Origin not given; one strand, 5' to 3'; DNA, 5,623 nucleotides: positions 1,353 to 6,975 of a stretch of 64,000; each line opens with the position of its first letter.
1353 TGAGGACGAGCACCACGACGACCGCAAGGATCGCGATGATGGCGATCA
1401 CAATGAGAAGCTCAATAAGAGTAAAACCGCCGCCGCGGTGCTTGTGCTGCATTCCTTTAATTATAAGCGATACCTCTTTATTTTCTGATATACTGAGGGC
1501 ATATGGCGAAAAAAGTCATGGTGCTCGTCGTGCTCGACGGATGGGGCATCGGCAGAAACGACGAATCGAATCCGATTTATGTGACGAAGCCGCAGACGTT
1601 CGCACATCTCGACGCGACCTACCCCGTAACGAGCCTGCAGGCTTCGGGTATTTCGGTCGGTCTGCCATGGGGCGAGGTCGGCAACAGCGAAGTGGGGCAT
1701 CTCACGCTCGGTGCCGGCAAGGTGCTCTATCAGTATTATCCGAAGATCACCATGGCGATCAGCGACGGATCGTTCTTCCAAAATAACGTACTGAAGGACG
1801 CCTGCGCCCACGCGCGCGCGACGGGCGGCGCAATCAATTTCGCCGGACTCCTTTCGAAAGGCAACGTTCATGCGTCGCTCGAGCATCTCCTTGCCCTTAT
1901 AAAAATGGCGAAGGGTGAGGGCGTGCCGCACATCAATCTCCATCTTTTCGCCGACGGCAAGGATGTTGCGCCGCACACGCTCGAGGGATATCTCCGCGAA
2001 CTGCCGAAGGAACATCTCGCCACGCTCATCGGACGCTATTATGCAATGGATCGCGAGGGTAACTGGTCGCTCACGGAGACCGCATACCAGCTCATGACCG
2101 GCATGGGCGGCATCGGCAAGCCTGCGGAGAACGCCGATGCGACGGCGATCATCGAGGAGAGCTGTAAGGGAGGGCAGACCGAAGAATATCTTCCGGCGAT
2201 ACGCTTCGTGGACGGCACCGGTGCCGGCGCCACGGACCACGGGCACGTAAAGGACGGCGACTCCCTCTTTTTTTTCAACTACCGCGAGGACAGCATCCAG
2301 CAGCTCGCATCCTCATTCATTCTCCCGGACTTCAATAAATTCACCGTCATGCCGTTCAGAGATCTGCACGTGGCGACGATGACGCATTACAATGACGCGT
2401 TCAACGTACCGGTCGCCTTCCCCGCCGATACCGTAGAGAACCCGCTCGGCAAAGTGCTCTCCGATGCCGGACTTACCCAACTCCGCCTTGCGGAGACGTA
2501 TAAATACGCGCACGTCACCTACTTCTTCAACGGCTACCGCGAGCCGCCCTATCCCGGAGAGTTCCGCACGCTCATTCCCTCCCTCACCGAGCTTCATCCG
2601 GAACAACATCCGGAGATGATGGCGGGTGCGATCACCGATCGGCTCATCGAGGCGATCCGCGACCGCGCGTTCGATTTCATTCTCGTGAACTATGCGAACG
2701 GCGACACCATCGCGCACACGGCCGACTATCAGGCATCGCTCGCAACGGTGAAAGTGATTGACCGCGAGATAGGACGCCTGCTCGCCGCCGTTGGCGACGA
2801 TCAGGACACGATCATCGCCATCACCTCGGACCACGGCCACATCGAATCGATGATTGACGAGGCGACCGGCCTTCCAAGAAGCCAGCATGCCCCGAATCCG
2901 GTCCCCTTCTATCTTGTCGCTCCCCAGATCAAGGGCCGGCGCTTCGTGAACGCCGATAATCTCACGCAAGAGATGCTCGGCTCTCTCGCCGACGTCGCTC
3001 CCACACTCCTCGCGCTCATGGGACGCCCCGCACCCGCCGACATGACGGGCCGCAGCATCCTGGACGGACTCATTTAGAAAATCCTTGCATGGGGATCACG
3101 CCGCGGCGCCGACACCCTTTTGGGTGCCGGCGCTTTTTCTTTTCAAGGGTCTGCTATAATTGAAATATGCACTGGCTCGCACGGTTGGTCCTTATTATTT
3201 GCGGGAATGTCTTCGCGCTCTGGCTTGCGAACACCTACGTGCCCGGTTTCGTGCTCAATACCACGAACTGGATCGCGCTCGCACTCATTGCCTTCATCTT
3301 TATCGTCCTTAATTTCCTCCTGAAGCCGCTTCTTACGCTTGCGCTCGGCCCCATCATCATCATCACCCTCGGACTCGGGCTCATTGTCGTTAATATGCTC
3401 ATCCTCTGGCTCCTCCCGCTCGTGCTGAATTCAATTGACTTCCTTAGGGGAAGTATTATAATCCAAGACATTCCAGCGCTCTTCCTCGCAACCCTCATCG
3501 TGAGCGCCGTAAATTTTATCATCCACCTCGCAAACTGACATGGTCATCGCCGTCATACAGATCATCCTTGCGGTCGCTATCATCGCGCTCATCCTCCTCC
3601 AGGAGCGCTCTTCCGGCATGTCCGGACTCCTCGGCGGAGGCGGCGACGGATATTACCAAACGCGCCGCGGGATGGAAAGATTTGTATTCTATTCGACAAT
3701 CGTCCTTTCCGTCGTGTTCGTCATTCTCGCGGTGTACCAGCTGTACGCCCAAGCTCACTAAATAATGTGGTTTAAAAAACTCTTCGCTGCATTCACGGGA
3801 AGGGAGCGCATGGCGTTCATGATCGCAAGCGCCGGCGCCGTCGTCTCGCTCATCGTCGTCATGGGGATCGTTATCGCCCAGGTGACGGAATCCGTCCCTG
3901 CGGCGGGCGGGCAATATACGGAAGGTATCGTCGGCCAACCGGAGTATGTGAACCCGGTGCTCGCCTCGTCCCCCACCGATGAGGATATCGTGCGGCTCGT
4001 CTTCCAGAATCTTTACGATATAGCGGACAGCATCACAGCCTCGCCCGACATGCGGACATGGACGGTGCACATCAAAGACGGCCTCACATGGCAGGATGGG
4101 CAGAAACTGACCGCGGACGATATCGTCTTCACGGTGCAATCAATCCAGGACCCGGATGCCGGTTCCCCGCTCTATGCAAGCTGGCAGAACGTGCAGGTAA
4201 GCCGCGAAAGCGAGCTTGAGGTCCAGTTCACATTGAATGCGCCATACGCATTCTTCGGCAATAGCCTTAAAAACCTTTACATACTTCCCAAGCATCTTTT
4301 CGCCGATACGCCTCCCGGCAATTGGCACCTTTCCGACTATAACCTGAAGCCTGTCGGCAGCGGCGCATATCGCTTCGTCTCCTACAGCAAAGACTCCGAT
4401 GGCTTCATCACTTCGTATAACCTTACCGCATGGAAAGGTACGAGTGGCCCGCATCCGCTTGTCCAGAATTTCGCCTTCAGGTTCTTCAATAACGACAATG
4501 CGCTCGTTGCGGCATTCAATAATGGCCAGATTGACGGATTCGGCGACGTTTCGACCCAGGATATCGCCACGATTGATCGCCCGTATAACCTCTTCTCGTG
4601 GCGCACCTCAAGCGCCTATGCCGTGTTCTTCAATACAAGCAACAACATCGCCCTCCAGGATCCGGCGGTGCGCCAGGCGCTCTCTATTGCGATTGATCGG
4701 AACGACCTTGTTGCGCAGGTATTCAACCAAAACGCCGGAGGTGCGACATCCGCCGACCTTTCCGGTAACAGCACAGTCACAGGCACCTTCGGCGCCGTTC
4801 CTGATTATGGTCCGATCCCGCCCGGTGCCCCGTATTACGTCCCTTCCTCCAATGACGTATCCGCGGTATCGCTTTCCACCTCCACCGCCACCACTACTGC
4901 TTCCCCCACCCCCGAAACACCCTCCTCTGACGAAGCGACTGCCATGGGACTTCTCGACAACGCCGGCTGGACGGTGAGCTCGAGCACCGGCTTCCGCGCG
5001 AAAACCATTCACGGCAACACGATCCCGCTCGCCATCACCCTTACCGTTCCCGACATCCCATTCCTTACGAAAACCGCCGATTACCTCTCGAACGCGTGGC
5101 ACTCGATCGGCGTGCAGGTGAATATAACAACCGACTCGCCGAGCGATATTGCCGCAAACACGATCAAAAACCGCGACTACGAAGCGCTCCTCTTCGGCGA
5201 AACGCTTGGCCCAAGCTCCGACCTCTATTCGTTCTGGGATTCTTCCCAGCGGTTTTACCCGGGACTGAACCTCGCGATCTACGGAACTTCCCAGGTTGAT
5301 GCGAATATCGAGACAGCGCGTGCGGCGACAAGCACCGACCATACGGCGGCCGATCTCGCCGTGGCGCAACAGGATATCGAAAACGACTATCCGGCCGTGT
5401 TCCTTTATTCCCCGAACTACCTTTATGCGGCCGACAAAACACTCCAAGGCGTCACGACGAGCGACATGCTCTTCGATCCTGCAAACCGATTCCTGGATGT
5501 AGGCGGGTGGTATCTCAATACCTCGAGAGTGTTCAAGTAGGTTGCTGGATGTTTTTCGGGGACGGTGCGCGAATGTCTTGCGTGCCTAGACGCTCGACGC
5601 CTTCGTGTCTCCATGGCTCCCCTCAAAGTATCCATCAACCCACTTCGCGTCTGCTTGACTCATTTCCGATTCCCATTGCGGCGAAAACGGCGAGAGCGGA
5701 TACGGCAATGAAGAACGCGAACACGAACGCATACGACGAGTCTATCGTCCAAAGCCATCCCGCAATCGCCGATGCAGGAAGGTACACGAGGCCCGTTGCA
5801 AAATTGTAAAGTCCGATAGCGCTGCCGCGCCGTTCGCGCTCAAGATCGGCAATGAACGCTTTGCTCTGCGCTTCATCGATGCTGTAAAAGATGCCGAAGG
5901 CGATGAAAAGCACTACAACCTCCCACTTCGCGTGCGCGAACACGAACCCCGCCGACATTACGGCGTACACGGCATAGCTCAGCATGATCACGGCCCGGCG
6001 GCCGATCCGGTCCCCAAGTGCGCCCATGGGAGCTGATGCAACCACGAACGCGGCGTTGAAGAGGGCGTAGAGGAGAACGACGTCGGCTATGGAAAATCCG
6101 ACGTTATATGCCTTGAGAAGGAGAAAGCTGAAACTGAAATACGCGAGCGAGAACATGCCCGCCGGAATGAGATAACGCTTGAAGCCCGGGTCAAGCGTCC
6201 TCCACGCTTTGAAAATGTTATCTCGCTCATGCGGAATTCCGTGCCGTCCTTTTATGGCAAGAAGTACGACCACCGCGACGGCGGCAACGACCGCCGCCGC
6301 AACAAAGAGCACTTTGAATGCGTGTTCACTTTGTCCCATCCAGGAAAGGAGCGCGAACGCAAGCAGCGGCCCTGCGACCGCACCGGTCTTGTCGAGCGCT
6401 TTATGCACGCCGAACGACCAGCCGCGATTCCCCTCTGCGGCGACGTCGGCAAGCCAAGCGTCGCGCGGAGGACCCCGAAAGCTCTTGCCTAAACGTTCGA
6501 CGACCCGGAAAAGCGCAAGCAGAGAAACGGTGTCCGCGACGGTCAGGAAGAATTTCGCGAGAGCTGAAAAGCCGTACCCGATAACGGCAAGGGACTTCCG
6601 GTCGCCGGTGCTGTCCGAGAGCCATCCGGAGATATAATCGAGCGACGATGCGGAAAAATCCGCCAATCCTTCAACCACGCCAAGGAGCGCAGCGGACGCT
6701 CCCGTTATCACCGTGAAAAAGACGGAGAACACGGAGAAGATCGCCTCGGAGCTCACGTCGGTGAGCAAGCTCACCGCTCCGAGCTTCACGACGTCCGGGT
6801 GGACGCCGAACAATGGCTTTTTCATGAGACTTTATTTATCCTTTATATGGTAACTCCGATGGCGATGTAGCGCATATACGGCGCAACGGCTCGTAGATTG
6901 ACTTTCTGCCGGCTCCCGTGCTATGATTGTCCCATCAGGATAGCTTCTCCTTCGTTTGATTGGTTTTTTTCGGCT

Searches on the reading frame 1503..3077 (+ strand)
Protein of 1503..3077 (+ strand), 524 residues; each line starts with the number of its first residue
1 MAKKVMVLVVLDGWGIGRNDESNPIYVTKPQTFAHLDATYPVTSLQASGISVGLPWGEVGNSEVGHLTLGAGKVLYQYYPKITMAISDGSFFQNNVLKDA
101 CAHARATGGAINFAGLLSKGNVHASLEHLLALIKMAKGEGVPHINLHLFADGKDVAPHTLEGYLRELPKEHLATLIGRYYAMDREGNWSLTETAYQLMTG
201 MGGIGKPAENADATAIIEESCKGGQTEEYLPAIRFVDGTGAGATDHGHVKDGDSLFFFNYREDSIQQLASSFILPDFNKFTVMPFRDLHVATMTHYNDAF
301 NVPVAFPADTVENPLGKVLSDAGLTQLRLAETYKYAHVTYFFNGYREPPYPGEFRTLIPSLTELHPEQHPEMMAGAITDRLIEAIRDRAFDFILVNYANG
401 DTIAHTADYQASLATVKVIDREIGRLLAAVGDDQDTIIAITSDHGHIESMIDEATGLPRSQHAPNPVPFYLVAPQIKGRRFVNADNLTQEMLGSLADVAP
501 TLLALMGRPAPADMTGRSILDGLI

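Call 45: search_protein_families(library=pfam, proteins=[window:1503-3077:+], max_evalue=0.00001)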
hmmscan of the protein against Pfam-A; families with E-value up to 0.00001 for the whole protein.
window:1503-3077:+ (524 aa): 4 families
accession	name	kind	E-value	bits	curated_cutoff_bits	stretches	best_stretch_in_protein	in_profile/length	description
PF01676.23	Metalloenzyme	-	4.7e-58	197.1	24.3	1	5-507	2-249/252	Metalloenzyme superfamily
PF06415.18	iPGM_N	-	4.4e-55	186.9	27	1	82-297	1-216/217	BPG-independent PGAM N-terminus (iPGM_N)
PF00884.28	Sulfatase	-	9e-08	32.2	25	1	399-507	200-300/301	Sulfatase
PF01663.27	Phosphodiest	-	3e-07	30.8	23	1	358-448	134-223/342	Type I phosphodiesterase / nucleotide pyrophosphatase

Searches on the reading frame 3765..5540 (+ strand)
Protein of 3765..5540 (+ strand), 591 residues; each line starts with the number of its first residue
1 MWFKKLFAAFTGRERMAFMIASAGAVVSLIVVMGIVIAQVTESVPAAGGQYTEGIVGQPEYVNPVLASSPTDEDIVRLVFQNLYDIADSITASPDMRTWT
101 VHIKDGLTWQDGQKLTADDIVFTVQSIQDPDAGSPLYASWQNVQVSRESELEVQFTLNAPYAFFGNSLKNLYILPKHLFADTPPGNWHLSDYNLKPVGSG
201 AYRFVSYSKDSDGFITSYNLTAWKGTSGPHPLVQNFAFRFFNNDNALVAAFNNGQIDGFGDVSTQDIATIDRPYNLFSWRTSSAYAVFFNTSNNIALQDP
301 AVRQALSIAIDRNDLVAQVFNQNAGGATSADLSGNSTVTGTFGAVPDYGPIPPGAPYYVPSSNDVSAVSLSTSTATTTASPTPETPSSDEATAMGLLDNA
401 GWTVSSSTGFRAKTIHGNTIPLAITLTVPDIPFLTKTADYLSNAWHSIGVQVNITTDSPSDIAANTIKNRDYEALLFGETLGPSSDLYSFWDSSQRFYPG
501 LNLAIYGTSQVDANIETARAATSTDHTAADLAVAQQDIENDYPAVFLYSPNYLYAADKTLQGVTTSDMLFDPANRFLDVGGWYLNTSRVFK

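Call 45: search_protein_families(library=pfam, proteins=[window:3765-5540:+], max_evalue=0.00001)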
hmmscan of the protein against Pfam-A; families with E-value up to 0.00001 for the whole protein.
window:3765-5540:+ (591 aa): 1 family
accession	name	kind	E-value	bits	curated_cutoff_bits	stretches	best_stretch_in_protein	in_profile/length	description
PF00496.27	SBP_bac_5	-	1.3e-58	199.4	32.4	1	85-491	5-358/368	Bacterial extracellular solute-binding proteins, family 5 Middle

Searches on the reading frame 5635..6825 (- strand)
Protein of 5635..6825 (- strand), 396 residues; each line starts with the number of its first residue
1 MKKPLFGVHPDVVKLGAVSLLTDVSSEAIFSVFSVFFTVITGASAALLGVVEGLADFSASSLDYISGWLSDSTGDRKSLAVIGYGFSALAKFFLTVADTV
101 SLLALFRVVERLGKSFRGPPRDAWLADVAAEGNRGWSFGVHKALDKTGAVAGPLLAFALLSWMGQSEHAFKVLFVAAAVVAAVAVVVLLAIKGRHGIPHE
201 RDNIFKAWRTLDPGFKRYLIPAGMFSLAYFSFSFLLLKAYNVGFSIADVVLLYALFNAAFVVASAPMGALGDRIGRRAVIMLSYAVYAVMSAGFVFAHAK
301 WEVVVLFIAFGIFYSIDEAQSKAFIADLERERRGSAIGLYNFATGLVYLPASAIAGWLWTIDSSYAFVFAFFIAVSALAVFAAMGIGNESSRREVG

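Call 45: search_protein_families(library=pfam, proteins=[window:5635-6825:-], max_evalue=0.00001)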
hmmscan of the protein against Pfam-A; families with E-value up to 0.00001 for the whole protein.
window:5635-6825:- (396 aa): 1 family
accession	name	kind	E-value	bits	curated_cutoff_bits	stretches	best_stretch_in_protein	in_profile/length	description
PF07690.21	MFS_1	-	4.5e-32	111.8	33.4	2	225-382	8-167/347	Major Facilitator Superfamily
